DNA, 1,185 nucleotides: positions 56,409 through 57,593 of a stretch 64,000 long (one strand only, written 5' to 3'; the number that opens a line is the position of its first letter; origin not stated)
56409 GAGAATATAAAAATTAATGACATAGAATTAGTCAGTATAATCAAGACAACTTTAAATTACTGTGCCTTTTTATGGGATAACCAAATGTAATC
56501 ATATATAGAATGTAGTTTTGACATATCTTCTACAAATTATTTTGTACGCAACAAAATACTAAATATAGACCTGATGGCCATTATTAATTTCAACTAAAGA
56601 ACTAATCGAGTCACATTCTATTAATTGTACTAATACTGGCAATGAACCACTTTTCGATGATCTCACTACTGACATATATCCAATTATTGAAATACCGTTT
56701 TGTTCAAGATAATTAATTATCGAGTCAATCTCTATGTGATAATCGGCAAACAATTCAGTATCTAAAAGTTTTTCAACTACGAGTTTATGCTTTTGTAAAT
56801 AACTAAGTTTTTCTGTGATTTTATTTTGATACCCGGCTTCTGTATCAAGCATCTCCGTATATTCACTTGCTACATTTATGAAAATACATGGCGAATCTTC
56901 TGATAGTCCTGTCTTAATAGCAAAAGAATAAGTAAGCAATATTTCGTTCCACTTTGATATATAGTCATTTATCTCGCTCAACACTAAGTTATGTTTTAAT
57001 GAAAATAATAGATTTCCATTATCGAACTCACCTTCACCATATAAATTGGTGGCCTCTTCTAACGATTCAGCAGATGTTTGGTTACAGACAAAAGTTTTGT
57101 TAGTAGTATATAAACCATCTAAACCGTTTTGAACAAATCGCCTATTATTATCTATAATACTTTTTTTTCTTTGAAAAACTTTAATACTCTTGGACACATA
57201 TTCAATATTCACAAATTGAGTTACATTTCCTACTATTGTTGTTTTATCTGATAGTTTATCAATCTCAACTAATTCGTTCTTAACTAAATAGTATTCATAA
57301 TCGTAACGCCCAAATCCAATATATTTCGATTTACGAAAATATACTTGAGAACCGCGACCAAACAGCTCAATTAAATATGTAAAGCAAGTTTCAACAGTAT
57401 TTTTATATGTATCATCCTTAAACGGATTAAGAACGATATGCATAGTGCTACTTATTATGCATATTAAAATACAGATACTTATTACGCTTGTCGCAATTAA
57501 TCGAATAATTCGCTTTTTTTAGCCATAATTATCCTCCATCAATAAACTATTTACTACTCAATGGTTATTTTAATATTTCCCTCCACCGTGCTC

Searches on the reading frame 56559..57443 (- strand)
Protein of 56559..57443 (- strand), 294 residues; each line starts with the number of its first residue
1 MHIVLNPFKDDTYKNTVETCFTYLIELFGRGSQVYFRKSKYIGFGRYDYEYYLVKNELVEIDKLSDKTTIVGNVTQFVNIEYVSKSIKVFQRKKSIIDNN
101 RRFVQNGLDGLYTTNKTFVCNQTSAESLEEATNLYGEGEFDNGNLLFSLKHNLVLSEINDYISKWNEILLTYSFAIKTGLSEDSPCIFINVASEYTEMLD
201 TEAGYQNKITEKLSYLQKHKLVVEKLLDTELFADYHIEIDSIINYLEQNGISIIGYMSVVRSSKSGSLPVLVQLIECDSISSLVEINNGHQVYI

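Call 9: search_protein_families(library=pfam, proteins=[window:56559-57443:-])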
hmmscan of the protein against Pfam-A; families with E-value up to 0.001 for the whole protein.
window:56559-57443:- (294 aa): 1 family
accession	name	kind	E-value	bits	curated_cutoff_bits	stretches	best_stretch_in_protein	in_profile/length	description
PF13791.11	Sigma_reg_C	-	0.00044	20.9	25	1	203-257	84-133/157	Sigma factor regulator C-terminal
